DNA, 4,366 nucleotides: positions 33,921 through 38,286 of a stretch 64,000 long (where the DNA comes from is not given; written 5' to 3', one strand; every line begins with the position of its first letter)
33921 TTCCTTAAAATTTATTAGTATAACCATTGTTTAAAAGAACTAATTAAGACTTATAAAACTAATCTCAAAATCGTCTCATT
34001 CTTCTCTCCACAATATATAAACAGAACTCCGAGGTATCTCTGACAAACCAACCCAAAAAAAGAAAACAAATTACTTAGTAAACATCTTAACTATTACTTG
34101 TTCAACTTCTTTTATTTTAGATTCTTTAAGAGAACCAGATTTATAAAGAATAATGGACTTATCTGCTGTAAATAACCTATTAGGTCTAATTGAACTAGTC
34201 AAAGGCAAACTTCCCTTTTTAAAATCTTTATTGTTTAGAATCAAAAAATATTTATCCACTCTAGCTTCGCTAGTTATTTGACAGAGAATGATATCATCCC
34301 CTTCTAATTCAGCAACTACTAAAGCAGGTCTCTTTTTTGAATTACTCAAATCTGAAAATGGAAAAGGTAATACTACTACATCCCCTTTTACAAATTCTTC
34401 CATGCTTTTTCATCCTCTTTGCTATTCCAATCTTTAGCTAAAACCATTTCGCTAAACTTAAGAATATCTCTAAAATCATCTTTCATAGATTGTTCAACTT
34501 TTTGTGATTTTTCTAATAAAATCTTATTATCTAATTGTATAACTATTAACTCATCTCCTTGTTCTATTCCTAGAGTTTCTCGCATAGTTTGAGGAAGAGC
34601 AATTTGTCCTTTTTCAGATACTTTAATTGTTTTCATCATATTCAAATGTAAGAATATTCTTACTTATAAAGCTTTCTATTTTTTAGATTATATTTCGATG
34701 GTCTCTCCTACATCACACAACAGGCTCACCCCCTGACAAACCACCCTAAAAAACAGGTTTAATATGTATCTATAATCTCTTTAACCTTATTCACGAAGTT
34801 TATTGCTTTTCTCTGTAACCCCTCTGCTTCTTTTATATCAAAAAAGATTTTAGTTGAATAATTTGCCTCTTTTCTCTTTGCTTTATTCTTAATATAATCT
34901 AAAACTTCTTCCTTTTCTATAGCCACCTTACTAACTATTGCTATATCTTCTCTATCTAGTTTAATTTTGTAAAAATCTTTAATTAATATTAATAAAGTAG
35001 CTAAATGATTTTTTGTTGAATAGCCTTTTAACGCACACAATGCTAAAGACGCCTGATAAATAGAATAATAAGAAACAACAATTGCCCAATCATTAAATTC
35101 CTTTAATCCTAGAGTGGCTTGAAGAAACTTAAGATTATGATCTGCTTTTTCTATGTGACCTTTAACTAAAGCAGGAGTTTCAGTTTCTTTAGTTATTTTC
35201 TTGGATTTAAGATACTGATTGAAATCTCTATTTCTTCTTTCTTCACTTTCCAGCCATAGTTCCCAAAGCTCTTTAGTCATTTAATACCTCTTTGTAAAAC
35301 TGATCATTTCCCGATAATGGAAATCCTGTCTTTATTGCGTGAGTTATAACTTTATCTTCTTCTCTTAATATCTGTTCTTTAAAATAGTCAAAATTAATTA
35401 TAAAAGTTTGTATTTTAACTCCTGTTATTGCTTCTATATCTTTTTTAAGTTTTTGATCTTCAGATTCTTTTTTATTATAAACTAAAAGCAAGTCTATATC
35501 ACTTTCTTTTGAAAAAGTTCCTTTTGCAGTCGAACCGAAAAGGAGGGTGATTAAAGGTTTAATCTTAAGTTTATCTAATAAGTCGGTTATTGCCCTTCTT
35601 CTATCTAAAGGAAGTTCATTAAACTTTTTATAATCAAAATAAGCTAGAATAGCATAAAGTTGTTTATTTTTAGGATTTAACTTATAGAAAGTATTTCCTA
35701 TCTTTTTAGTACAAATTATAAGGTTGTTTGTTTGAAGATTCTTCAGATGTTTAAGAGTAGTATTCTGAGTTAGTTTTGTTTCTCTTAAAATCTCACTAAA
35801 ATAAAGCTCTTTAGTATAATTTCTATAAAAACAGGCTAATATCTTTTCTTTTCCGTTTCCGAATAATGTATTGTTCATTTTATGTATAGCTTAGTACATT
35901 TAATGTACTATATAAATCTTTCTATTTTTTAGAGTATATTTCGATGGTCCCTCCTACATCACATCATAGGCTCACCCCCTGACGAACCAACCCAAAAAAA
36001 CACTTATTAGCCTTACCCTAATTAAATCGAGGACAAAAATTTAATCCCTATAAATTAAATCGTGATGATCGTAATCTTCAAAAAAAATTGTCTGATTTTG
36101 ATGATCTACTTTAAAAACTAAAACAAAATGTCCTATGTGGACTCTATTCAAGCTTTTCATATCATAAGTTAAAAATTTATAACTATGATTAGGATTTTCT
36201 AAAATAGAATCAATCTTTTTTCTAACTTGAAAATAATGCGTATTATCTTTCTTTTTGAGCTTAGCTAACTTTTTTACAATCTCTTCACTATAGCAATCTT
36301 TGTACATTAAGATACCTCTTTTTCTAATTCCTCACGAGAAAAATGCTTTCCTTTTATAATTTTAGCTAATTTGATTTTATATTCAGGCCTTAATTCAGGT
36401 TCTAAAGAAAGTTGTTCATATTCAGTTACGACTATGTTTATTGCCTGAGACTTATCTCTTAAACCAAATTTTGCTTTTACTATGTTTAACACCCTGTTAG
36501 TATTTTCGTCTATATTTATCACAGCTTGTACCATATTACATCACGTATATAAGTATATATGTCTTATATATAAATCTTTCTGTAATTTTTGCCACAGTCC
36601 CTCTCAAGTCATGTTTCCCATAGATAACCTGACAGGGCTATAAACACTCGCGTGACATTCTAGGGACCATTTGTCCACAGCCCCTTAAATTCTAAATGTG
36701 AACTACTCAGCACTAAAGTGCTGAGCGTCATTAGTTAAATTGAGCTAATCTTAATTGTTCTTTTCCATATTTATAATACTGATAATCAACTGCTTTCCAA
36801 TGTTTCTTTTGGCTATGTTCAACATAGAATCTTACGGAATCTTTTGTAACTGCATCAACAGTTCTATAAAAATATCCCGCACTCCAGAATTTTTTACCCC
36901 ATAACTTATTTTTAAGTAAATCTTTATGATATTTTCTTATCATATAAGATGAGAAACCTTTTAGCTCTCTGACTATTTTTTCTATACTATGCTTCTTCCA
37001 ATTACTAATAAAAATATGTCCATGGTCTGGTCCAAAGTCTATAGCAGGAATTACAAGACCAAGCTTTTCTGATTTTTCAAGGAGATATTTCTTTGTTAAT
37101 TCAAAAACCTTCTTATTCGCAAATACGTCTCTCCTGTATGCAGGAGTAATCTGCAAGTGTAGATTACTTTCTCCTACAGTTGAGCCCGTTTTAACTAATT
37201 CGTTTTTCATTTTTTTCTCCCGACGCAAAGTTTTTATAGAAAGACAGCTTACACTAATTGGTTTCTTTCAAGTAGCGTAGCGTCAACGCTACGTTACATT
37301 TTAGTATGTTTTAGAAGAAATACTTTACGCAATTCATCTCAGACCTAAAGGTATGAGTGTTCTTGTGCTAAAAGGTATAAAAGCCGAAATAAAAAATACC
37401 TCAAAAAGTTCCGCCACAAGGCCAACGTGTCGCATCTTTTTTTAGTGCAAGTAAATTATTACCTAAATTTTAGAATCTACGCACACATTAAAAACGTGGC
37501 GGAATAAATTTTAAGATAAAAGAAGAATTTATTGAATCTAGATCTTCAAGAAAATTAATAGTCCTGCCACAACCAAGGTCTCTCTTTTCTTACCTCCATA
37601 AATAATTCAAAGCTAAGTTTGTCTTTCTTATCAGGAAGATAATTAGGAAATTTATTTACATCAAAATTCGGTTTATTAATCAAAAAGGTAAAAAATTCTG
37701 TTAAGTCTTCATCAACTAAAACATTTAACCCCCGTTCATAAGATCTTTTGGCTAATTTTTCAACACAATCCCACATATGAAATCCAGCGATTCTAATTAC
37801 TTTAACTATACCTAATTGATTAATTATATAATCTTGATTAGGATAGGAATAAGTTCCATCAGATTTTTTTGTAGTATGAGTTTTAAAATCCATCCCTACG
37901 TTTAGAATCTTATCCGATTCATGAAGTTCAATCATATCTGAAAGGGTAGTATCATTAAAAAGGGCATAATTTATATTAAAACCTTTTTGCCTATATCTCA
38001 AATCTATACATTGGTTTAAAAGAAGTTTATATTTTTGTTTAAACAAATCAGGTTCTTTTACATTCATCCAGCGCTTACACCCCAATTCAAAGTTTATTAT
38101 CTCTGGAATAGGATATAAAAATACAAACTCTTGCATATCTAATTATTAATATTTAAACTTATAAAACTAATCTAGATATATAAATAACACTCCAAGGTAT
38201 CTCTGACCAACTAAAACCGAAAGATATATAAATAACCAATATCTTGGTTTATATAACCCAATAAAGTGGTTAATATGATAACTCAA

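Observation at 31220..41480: Ten-cassette array anchored at tRNA-Gln; every junction carries a CTGAC core flanked by a small set of recurring modules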

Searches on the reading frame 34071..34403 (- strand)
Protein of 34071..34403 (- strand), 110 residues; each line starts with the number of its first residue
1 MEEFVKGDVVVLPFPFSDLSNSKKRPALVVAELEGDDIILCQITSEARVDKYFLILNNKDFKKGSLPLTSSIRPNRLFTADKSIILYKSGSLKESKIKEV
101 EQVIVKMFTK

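Call 9: search_protein_families(library=pfam, max_evalue=0.01, proteins=[window:34071-34403:-])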
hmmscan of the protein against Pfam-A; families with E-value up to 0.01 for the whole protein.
window:34071-34403:- (110 aa): 2 families
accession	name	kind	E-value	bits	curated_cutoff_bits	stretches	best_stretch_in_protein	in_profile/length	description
PF02452.23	PemK_toxin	-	2.2e-09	37.9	23.1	1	6-108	2-109/109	PemK-like, MazF-like toxin of type II toxin-antitoxin system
PF12175.13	WSS_VP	-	0.0092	15.9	24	0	17-101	87-174/201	White spot syndrome virus structural envelope protein VP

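Call 51: find_homologous_proteins(query=window:34071-34403:-, max_evalue=1e-10)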
Query window:34071-34403:- (110 aa): 7836 proteins with E <= 1e-10 among 7894 candidates; the best 120 are listed.
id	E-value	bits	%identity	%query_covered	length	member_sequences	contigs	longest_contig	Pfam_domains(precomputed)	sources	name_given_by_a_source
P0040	3.9e-62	224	99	100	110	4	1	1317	PF02452.24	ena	-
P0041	7.4e-51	188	83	100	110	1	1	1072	PF02452.24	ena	-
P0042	2.2e-50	186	84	100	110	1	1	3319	PF02452.24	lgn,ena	-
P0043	9.7e-50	184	80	100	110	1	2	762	PF02452.24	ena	-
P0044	1.3e-49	184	82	100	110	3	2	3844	PF02452.24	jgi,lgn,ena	-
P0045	1.6e-49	184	84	100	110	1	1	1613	PF02452.24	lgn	-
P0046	1.7e-49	184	82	100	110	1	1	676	PF02452.24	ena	-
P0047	1.9e-49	183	80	100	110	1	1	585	PF02452.24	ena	-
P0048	4.3e-49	182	81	100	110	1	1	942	PF02452.24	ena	-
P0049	4.7e-49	182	83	100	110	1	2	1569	PF02452.24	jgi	-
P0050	5.2e-49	182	82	100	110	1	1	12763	PF02452.24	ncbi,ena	-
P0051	5.3e-49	182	81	100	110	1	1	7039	PF02452.24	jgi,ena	-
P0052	5.3e-49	182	81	100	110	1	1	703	PF02452.24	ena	-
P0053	6.4e-49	182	77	100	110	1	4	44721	PF02452.24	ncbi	-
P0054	6.7e-49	182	79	100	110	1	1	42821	PF02452.24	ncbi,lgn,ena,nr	ncbi:MAG: type II toxin-antitoxin system PemK/MazF family toxin [Nanoarchaeota archaeon]|nr:type II 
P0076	1.2e-47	178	79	100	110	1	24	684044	PF02452.24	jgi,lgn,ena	jgi:mRNA interferase MazF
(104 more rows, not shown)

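Call 52: find_encoding_contigs(protein=P0050, flank=6000, max_places=3)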
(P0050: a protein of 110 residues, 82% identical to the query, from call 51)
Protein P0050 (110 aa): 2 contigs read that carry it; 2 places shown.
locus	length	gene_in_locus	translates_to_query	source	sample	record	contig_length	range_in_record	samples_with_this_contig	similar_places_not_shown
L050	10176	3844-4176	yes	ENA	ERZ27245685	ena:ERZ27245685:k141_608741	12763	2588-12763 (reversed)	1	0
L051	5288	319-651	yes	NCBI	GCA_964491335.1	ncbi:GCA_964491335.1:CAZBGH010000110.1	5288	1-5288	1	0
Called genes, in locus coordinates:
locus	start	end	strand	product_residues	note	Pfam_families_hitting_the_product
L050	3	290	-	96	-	?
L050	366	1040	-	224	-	-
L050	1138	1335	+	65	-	-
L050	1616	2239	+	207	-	PF05175:MTS, PF03602:Cons_hypoth95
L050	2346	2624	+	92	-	PF13656:RNA_pol_L_2, PF01193:RNA_pol_L (weak)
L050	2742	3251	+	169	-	-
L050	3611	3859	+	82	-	PF04014:MazE_antitoxin (weak)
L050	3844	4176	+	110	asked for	PF02452:PemK_toxin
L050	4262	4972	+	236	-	PF01255:Prenyltransf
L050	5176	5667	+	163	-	-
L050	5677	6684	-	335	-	PF03692:CxxCxxCC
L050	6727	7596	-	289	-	PF00561:Abhydrolase_1, PF12697:Abhydrolase_6 (weak), PF12146:Hydrolase_4 (weak)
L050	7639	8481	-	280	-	PF02401:LYTB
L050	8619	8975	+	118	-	-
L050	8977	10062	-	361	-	PF00348:polyprenyl_synt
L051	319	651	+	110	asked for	PF02452:PemK_toxin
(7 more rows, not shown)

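Call 53: find_encoding_contigs(protein=P0076, flank=6000, max_places=4)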
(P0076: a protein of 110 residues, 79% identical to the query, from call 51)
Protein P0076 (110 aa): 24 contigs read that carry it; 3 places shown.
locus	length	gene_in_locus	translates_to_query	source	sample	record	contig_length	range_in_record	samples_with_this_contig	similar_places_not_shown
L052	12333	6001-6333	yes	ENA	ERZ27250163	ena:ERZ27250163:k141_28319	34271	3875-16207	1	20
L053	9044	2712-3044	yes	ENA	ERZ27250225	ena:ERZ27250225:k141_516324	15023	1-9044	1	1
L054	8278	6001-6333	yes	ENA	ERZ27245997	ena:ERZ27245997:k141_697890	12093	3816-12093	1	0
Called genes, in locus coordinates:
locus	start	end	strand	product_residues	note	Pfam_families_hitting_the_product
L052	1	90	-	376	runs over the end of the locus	-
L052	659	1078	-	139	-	PF01475:FUR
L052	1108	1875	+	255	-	PF02535:Zip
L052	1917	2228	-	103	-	-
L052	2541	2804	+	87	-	-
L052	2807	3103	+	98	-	-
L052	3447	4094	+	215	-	-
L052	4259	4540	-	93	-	-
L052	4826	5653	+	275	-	PF13495:Phage_int_SAM_4, PF00589:Phage_integrase, PF22823:MrpR_C_cat (weak)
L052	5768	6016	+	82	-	PF04014:MazE_antitoxin (weak)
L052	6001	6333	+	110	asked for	PF02452:PemK_toxin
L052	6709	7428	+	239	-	-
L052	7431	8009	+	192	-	PF04893:Yip1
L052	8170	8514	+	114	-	PF01176:eIF-1a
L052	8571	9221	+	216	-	-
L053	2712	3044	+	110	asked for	PF02452:PemK_toxin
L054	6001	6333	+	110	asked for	PF02452:PemK_toxin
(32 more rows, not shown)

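Call 73: find_encoding_contigs(protein=P0040, flank=5000, max_places=5)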
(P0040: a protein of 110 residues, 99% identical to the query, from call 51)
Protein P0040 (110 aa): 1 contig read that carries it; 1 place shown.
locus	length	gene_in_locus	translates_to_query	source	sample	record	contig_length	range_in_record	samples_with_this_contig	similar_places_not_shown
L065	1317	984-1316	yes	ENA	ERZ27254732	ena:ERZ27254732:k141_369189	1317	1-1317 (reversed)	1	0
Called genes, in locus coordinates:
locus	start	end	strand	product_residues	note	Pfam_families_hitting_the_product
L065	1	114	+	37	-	?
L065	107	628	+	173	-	-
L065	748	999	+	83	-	PF04014:MazE_antitoxin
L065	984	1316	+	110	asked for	PF02452:PemK_toxin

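Call 74: find_encoding_contigs(protein=P0044, flank=5000, max_places=5)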
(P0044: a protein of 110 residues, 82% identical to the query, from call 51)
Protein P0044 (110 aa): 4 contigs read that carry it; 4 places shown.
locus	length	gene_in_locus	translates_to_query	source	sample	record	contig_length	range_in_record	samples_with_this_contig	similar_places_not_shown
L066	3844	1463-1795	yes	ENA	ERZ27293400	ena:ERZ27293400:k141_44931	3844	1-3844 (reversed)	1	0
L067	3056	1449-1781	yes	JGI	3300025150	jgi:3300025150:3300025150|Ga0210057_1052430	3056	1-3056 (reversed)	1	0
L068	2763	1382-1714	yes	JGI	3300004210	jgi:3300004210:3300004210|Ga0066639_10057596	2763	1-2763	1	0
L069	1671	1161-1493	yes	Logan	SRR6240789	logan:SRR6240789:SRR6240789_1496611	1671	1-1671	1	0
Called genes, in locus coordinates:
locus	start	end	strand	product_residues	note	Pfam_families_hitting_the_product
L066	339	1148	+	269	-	-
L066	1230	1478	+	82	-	-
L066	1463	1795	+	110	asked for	PF02452:PemK_toxin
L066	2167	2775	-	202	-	-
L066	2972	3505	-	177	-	-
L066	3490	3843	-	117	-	?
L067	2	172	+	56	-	?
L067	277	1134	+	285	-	-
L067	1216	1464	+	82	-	-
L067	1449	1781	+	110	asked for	PF02452:PemK_toxin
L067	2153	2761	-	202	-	-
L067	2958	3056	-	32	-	?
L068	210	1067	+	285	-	-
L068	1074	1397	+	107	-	-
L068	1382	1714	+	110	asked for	PF02452:PemK_toxin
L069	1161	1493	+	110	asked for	PF02452:PemK_toxin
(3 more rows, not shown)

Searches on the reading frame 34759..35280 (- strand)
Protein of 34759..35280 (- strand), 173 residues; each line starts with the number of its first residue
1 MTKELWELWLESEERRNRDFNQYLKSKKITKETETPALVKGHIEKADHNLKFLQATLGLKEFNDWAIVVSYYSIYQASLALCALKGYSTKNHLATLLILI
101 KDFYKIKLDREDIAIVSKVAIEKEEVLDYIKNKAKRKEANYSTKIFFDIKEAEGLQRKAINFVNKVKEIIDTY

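Call 9: search_protein_families(library=pfam, max_evalue=0.01, proteins=[window:34759-35280:-])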
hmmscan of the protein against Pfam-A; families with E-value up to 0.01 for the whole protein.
window:34759-35280:- (173 aa): 0 families

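Call 66: search_protein_families(library=padloc, max_evalue=0.01, proteins=[window:34759-35280:-])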
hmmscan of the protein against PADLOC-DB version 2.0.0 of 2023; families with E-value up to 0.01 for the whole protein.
window:34759-35280:- (173 aa): 0 families

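Call 90: search_protein_families(library=phrogs, max_evalue=0.01, proteins=[window:34759-35280:-])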
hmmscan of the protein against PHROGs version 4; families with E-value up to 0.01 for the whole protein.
window:34759-35280:- (173 aa): 1 family
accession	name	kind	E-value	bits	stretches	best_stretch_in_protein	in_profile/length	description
phrog_14526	-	unknown function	0.0061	17.3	1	103-168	95-162/261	-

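Call 91: search_protein_families(library=ncbifam, max_evalue=0.01, proteins=[window:34759-35280:-])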
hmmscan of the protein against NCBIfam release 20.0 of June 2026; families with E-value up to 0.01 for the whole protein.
window:34759-35280:- (173 aa): 0 families

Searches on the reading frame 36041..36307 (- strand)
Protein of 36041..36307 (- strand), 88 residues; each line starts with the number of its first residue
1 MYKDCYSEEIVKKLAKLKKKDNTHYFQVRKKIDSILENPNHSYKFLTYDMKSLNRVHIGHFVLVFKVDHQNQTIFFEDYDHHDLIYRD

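Call 9: search_protein_families(library=pfam, max_evalue=0.01, proteins=[window:36041-36307:-])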
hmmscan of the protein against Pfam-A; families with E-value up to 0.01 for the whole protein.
window:36041-36307:- (88 aa): 1 family
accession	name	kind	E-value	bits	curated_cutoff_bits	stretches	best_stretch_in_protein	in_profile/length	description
PF05016.21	ParE_toxin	-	0.0032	18.4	23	1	8-75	5-79/89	ParE toxin of type II toxin-antitoxin system, parDE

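Call 91: search_protein_families(library=ncbifam, max_evalue=0.01, proteins=[window:36041-36307:-])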
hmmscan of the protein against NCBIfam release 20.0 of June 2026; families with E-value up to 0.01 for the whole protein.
window:36041-36307:- (88 aa): 3 families
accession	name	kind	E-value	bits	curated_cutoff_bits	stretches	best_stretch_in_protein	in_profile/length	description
TIGR00053.1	TIGR00053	subfamily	6.5e-12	45.9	87.25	1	2-86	2-91/92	YafQ family addiction module toxin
TIGR02385.1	RelE_StbE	subfamily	0.00012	22.5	27.9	1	6-82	4-84/88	type II toxin-antitoxin system mRNA interferase toxin, RelE/StbE family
NF045982.1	Mbov0283_fam_LP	subfamily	0.0022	18.5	65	1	8-53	52-97/117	Mbov_0283/Mbov_0339 family surface lipoprotein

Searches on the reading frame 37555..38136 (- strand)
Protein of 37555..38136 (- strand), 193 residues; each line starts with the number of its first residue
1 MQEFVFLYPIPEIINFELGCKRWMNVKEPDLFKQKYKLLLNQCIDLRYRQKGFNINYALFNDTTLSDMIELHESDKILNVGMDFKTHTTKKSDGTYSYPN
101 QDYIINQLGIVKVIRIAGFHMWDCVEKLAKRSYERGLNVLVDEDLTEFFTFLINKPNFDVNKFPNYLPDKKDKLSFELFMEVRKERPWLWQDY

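Call 10: search_protein_families(library=pfam, max_evalue=0.01, proteins=[window:37555-38136:-])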
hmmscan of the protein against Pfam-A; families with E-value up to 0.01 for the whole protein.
window:37555-38136:- (193 aa): 1 family
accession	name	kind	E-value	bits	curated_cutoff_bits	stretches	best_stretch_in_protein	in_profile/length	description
PF00857.26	Isochorismatase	-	0.0034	17.9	27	0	99-147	102-149/175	Isochorismatase domain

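Call 66: search_protein_families(library=padloc, max_evalue=0.01, proteins=[window:37555-38136:-])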
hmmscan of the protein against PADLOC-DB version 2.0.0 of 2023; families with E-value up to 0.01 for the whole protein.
window:37555-38136:- (193 aa): 0 families

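Call 90: search_protein_families(library=phrogs, max_evalue=0.01, proteins=[window:37555-38136:-])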
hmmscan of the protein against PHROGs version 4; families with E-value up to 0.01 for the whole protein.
window:37555-38136:- (193 aa): 0 families

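Call 91: search_protein_families(library=ncbifam, max_evalue=0.01, proteins=[window:37555-38136:-])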
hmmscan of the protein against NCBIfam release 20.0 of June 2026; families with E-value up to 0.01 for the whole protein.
window:37555-38136:- (193 aa): 0 families
